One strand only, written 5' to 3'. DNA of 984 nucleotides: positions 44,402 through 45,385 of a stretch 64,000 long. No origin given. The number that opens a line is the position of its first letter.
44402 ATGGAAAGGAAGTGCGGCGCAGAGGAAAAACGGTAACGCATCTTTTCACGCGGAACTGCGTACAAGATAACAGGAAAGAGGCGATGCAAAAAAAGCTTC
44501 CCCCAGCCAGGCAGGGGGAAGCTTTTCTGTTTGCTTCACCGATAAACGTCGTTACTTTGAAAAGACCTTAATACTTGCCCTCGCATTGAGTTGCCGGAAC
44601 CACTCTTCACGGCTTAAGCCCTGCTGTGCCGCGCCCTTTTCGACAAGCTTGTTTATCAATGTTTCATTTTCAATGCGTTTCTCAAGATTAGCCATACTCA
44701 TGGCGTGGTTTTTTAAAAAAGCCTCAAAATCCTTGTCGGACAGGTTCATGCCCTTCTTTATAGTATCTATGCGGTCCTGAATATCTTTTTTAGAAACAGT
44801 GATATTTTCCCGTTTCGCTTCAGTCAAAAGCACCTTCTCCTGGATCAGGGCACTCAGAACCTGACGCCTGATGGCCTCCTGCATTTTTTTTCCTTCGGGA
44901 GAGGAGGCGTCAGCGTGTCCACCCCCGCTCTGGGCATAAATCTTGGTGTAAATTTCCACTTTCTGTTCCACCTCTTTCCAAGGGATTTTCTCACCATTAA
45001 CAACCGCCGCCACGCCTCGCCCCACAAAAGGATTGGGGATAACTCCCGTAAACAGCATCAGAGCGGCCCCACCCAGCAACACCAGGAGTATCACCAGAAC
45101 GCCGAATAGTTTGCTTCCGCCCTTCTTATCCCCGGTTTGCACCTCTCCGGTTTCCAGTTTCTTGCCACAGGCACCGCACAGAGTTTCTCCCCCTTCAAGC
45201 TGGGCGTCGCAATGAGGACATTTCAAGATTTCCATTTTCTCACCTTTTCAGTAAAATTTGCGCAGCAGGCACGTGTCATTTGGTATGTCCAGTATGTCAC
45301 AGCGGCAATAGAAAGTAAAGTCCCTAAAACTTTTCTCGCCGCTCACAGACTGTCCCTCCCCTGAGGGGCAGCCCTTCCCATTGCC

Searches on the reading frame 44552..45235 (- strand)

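Call 5: search_protein_families(library=pfam, proteins=[window:44552-45235:-], max_evalue=0.01)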
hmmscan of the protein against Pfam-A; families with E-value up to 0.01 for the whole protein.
window:44552-45235:- (227 aa): 9 families
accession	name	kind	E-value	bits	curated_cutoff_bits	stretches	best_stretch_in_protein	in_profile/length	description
PF13624.11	SurA_N_3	-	5.1e-22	78.9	27.2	1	49-197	13-161/162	SurA-like N-terminal domain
PF13623.11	SurA_N_2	-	6.6e-16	58.9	28.5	1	49-160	14-123/145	SurA-like N-terminal domain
PF09312.16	SurA_N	-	3.6e-09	37.2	30.8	1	75-197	4-117/118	SurA N-terminal domain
PF05698.19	Trigger_C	-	8.8e-06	26.3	22.7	1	116-199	84-162/162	Bacterial trigger factor protein (TF) C-terminus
PF13240.11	Zn_Ribbon_1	-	0.00031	20.9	25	1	5-27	1-23/23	zinc-ribbon domain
PF13248.11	Zn_ribbon_3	-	0.00087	19.1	27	1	5-27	4-26/26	zinc-ribbon domain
PF25824.1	DUF7951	-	0.0011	19.2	27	1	118-207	59-146/212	Repeat of unknown function (DUF7951)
PF12773.13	DZR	-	0.0027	18.3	27.3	1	6-28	1-23/45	Double zinc ribbon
PF18912.6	DZR_2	-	0.0038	17.5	27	1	5-28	9-32/56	Double zinc ribbon domain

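Call 7: search_protein_families(library=ncbifam, proteins=[window:44552-45235:-], max_evalue=0.01)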
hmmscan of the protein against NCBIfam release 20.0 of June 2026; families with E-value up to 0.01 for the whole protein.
window:44552-45235:- (227 aa): 7 families
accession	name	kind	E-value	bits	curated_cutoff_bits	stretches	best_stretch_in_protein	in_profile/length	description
NF000809.0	PRK00059.1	equivalog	3.2e-13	49.8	303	1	75-199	37-166/336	peptidylprolyl isomerase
NF008038.0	PRK10770.1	equivalog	3.3e-06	26.2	394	1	56-196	10-140/431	peptidylprolyl isomerase SurA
NF008054.0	PRK10788.1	equivalog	5e-06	25.5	493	1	61-197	26-165/626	peptidylprolyl isomerase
TIGR00115.1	tig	equivalog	0.00018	20.5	180.2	1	88-197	300-409/410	trigger factor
NF051879.1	TDE1658_narrow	equivalog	0.0005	19.1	340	1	114-178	54-121/342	MOSP complex formation periplasmic protein, TDE1658 family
TIGR04500.1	PpiC_rel_mature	subfamily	0.00062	19.1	180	1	125-203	115-194/340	TIGR04500 family putative peptide maturation system protein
NF002846.0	PRK03095.1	equivalog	0.001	18.6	361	1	117-208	43-126/287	peptidylprolyl isomerase PrsA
